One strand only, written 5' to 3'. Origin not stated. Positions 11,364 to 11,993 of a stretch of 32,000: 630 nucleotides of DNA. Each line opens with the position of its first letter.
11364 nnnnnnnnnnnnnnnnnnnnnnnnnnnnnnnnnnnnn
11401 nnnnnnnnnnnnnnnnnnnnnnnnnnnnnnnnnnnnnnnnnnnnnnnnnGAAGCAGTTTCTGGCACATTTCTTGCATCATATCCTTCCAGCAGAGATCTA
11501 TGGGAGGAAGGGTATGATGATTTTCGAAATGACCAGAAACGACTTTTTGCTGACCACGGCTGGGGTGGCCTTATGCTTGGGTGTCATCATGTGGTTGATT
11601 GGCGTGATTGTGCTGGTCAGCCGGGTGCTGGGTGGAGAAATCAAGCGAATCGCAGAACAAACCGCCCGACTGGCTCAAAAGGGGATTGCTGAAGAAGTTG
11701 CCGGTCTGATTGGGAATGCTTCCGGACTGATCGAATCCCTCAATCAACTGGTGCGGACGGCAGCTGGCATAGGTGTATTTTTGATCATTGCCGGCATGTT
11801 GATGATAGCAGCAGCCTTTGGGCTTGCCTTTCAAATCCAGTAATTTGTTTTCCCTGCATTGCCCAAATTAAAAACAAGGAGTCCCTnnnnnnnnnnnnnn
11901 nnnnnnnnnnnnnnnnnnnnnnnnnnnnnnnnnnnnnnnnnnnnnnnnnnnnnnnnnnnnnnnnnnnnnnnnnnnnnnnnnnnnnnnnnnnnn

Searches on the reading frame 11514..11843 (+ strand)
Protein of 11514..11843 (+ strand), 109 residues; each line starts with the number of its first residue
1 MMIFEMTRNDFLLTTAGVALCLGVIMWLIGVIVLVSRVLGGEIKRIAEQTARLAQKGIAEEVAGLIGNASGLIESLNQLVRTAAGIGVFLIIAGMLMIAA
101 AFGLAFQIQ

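Call 5: search_protein_families(library=pfam, proteins=[window:11514-11843:+], max_evalue=0.01)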
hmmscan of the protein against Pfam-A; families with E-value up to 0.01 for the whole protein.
window:11514-11843:+ (109 aa): 0 families

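Call 28: search_protein_families(library=pfam, proteins=[window:11514-11843:+], max_evalue=5)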
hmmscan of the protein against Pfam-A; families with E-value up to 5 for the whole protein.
window:11514-11843:+ (109 aa): 3 families
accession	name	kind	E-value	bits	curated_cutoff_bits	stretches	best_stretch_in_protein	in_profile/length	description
PF13903.11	Claudin_2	-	0.42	10.8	29.1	1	4-38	112-146/192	PMP-22/EMP/MP20/Claudin tight junction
PF09534.15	Trp_oprn_chp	-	0.53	10.5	29.6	1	20-100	68-139/180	Tryptophan-associated transmembrane protein (Trp_oprn_chp)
PF16311.10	TMEM100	-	2.8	8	34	0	62-101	66-103/133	Transmembrane protein 100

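Call 29: search_protein_families(library=ncbifam, proteins=[window:11514-11843:+], max_evalue=0.01)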
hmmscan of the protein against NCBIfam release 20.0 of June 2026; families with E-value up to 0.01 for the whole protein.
window:11514-11843:+ (109 aa): 0 families

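Call 52: find_homologous_proteins(query=window:11514-11840:+, max_evalue=0.001)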
Query window:11514-11840:+ (109 aa): 156 proteins with E <= 0.001 among 214 candidates; the best 120 are listed.
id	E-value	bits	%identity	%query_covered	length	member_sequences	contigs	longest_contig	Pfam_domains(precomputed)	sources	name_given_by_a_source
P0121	1.4e-53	197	93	100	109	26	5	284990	-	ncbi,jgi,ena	ncbi:hypothetical protein [Bellilinea sp.]|jgi:Na+-transporting methylmalonyl-CoA/oxaloacetate decar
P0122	1.2e-49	184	87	100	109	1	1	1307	-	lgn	-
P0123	1.1e-48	181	83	100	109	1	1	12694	-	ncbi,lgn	-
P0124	3.2e-48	180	83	99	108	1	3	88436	-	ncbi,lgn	-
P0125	4.8e-48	179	83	100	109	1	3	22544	-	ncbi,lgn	-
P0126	5.0e-48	179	83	100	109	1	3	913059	-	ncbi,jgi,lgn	ncbi:MAG: hypothetical protein AB1453_06570 [Chloroflexota bacterium]|jgi:Na+-transporting methylmal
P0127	2.4e-47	177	83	100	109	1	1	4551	-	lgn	-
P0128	3.2e-43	164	81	100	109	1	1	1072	-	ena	-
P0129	1.2e-42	162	75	99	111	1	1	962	-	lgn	-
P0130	8.9e-41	156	72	100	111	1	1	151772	-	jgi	jgi:hypothetical protein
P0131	3.0e-40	154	71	100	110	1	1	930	-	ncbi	-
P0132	1.0e-39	152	70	99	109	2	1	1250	-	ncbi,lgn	-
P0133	1.3e-38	149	69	100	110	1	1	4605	-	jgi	jgi:hypothetical protein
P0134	2.4e-38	148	71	99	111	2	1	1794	-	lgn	-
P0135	7.6e-37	143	67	99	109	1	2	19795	-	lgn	-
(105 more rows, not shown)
